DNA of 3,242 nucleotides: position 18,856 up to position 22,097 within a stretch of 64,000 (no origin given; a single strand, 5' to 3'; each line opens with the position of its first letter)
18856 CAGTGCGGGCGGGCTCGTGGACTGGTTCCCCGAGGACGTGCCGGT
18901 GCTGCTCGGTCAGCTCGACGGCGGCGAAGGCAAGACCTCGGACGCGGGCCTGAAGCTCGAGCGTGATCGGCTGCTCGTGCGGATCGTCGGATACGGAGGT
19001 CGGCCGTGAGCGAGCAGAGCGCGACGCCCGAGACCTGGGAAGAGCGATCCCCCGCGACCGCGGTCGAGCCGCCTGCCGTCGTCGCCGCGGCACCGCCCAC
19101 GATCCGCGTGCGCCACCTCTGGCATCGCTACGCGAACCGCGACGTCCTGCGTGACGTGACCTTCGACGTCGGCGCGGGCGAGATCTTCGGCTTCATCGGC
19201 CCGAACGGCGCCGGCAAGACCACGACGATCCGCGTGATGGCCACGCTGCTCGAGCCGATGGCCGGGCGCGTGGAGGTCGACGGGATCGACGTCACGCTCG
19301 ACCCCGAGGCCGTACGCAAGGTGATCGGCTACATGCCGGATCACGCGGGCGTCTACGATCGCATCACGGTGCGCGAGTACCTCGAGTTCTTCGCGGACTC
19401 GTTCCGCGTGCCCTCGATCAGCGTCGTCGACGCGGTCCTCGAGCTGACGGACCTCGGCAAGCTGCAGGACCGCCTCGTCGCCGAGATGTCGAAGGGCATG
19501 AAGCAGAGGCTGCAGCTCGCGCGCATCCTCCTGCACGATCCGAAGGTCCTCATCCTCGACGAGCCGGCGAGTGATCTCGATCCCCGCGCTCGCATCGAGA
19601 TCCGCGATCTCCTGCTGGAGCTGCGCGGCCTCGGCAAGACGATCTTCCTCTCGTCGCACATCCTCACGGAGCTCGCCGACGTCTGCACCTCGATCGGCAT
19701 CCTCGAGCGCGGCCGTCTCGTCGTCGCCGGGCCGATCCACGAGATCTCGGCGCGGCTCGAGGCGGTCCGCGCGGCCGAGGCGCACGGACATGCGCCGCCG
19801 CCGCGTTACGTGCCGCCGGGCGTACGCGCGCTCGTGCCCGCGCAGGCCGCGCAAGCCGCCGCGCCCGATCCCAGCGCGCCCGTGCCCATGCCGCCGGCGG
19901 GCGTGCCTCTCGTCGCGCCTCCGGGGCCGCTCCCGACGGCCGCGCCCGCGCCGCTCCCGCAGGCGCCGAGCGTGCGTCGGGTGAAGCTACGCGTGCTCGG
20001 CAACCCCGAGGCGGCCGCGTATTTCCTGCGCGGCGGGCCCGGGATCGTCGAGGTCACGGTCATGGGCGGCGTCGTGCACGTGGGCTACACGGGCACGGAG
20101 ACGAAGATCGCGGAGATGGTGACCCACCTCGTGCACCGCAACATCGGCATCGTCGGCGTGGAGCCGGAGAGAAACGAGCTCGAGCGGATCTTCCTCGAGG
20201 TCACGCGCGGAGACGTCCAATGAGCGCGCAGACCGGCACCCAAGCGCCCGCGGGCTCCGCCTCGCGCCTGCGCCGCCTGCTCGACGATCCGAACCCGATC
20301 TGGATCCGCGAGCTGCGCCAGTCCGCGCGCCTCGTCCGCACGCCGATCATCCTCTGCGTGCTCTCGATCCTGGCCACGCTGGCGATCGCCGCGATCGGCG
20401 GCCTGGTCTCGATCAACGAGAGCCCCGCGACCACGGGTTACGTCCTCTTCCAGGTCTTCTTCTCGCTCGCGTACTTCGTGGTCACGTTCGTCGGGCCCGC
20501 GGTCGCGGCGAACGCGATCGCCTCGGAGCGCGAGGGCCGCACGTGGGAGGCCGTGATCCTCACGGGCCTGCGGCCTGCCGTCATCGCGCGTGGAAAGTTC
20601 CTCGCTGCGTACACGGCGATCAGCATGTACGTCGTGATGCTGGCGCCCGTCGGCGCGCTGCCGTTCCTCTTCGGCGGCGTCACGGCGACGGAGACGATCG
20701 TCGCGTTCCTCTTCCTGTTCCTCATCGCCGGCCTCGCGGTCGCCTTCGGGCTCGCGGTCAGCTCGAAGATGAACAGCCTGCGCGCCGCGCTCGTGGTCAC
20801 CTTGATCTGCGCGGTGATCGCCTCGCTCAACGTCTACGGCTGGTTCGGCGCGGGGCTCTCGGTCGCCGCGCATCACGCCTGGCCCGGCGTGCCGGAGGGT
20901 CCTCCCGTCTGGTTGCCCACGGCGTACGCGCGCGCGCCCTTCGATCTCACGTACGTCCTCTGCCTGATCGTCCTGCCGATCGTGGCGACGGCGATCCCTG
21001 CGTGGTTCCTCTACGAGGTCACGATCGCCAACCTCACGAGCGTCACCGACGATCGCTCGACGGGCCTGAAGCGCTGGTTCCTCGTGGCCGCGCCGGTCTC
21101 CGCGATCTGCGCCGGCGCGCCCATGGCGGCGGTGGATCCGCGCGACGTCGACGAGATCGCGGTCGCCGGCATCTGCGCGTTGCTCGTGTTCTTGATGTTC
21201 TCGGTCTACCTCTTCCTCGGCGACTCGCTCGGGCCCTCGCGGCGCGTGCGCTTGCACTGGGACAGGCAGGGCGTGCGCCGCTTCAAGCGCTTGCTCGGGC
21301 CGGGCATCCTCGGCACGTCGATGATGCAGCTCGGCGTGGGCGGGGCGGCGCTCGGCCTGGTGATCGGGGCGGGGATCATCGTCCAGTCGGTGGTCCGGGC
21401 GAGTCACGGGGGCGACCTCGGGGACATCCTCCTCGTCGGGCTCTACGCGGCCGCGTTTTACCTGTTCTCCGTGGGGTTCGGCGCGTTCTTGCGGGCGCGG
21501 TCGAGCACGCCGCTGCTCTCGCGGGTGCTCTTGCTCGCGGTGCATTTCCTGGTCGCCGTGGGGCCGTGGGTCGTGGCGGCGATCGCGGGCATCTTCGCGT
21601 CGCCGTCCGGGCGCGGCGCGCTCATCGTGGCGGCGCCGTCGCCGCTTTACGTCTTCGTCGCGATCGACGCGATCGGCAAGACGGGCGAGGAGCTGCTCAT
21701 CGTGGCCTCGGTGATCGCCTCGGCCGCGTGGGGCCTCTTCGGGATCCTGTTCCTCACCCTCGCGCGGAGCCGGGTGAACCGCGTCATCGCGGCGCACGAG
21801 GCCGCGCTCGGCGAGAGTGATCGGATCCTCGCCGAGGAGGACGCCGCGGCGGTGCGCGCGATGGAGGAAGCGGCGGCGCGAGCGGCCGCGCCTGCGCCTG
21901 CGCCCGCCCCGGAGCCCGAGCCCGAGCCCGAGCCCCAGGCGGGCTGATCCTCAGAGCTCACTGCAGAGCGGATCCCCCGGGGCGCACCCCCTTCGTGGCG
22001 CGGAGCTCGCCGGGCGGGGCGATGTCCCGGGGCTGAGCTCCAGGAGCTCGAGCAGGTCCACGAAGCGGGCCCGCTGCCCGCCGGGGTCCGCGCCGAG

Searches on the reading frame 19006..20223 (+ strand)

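Call 49: search_protein_families(library=pfam, proteins=[window:19006-20223:+], max_evalue=0.00001)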
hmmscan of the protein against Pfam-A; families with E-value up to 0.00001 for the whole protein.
window:19006-20223:+ (405 aa): 2 families
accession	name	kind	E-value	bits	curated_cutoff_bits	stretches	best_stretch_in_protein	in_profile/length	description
PF00005.33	ABC_tran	-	7.8e-31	107.9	25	1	48-188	1-136/137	ABC transporter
PF13304.12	AAA_21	-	5.7e-15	56.6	27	1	144-221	221-301/304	AAA domain, putative AbiEii toxin, Type IV TA system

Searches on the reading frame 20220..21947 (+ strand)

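Call 49: search_protein_families(library=pfam, proteins=[window:20220-21947:+], max_evalue=0.00001)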
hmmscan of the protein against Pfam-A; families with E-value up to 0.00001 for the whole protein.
window:20220-21947:+ (575 aa): 1 family
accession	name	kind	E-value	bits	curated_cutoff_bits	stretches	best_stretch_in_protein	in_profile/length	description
PF12698.13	ABC2_membrane_3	-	2.9e-06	27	31.6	1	77-207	161-288/347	ABC-2 family transporter protein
